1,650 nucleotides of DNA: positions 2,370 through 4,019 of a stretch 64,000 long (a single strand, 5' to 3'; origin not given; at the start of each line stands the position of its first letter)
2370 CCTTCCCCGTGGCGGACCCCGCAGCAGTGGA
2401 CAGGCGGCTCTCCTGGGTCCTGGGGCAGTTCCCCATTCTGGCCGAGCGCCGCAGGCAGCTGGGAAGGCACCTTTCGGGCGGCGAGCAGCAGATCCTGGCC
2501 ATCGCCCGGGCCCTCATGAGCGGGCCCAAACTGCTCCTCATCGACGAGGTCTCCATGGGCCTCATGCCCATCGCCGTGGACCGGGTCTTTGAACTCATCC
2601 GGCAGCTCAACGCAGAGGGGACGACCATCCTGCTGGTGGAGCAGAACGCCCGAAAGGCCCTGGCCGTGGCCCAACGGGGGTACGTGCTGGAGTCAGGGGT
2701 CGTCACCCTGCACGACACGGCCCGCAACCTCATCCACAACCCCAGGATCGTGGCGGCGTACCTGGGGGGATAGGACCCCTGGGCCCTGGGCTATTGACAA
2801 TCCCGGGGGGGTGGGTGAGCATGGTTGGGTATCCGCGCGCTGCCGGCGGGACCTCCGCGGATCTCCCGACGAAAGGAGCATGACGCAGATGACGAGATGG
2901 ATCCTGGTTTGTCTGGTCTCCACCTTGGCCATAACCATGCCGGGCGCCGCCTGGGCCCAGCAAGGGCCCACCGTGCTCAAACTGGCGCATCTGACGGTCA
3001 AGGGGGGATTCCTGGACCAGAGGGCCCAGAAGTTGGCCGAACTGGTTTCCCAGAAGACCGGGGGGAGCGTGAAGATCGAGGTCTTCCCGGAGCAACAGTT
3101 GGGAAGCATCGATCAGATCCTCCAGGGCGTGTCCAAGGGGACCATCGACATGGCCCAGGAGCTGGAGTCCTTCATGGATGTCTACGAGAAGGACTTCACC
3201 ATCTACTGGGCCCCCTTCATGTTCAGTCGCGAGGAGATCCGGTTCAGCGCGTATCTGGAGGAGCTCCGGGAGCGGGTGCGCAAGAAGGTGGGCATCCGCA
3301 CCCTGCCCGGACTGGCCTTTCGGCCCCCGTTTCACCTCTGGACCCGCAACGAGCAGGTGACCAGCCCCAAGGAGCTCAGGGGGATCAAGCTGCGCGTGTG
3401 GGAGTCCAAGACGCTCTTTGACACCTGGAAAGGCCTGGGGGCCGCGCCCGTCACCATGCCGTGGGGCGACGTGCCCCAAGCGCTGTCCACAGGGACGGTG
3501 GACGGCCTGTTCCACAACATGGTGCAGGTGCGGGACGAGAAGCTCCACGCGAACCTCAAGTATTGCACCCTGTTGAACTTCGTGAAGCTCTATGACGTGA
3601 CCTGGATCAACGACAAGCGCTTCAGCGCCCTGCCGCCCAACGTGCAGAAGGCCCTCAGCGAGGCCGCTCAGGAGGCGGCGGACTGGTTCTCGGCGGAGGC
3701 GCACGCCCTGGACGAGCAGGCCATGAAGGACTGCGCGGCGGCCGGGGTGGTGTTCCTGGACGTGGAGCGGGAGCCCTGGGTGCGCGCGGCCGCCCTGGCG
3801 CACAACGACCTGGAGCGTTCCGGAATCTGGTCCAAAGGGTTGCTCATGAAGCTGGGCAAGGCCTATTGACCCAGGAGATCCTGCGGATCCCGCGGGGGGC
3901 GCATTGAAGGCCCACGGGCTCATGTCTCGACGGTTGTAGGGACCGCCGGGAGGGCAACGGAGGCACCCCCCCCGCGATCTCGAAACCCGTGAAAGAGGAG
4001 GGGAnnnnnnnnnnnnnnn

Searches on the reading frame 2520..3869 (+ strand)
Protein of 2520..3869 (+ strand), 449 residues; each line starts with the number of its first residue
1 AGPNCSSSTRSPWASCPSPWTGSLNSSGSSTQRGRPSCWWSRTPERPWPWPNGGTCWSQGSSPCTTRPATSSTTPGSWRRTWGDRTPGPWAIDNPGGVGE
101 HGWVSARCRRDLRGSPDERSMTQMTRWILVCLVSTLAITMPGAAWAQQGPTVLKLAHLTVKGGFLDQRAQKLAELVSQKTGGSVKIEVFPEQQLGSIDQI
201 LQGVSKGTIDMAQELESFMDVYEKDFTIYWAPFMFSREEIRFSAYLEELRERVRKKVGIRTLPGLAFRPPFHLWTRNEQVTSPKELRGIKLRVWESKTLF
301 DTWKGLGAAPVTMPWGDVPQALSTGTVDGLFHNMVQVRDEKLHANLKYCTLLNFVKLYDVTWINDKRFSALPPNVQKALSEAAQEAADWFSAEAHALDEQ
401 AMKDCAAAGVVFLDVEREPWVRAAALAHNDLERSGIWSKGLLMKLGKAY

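Call 71: search_protein_families(library=pfam, proteins=[window:2520-3869:+], max_evalue=0.00001)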
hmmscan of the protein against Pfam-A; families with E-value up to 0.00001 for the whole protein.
window:2520-3869:+ (449 aa): 1 family
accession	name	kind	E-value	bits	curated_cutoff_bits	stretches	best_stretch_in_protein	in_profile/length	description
PF03480.18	DctP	-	1.5e-45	156.2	23.4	1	166-428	12-279/286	Bacterial extracellular solute-binding protein, family 7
